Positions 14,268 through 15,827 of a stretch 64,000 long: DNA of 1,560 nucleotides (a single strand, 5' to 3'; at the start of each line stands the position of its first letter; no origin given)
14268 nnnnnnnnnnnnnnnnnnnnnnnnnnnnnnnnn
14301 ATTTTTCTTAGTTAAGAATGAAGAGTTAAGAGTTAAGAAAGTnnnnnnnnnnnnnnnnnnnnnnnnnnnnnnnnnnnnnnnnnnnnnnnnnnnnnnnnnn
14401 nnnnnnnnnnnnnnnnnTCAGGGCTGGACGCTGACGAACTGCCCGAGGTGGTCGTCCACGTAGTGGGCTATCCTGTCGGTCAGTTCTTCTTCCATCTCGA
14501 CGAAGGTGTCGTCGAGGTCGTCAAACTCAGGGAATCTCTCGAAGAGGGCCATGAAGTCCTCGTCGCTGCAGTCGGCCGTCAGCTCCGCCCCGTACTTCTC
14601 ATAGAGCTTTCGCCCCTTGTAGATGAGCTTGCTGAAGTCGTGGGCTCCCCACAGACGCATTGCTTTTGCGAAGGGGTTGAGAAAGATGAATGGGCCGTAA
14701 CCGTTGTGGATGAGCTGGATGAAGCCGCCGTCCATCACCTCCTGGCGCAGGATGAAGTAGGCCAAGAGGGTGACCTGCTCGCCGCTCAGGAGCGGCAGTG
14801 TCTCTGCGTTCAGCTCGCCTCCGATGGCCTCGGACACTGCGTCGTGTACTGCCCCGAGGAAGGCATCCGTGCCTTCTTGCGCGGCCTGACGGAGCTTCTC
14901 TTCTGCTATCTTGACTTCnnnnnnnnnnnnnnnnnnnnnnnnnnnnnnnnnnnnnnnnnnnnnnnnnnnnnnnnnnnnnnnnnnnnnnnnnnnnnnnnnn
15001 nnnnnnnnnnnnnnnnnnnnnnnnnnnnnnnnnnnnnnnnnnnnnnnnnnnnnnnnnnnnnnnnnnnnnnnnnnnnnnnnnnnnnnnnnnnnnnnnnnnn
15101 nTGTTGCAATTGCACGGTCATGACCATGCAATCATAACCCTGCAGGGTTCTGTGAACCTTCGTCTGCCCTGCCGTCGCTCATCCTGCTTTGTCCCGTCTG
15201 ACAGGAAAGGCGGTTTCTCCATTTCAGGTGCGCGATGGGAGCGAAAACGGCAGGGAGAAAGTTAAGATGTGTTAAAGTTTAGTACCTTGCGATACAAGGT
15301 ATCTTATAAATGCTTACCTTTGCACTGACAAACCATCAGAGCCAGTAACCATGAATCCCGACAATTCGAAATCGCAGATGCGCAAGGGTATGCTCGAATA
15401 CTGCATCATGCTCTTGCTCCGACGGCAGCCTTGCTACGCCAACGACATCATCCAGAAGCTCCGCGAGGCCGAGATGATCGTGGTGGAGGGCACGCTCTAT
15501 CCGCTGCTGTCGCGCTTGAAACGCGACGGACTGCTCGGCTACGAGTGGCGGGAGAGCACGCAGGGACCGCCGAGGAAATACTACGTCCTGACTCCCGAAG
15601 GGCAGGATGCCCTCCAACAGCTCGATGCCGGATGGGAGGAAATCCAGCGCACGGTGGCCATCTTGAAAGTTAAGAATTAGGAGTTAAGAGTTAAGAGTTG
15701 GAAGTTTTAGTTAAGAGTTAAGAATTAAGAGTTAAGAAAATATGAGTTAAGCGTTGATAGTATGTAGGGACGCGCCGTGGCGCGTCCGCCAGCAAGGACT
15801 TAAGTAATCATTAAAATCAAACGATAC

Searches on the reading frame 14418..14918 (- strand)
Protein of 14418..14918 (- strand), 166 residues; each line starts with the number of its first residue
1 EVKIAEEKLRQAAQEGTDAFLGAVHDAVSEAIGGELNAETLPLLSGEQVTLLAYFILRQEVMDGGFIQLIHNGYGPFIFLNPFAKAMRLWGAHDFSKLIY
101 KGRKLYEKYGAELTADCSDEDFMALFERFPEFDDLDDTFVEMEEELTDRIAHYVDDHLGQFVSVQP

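Call 40: search_protein_families(library=pfam, proteins=[window:14418-14918:-], max_evalue=0.01)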
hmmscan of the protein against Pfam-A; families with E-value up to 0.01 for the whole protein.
window:14418-14918:- (166 aa): 1 family
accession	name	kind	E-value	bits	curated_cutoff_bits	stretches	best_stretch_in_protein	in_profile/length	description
PF14300.12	DMP19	-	3e-22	79.8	25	1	44-157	3-112/112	DMP19-like protein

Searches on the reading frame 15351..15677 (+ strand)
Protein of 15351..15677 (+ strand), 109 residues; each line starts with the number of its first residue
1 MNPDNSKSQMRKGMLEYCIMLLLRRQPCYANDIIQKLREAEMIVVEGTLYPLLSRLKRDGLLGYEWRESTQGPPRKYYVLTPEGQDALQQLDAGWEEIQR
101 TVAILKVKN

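Call 40: search_protein_families(library=pfam, proteins=[window:15351-15677:+], max_evalue=0.01)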
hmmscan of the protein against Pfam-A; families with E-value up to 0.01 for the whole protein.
window:15351-15677:+ (109 aa): 1 family
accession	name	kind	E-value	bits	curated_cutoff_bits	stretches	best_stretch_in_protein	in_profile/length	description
PF03551.20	PadR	-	4.8e-20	71.8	27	1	19-90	1-75/75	Transcriptional regulator PadR-like family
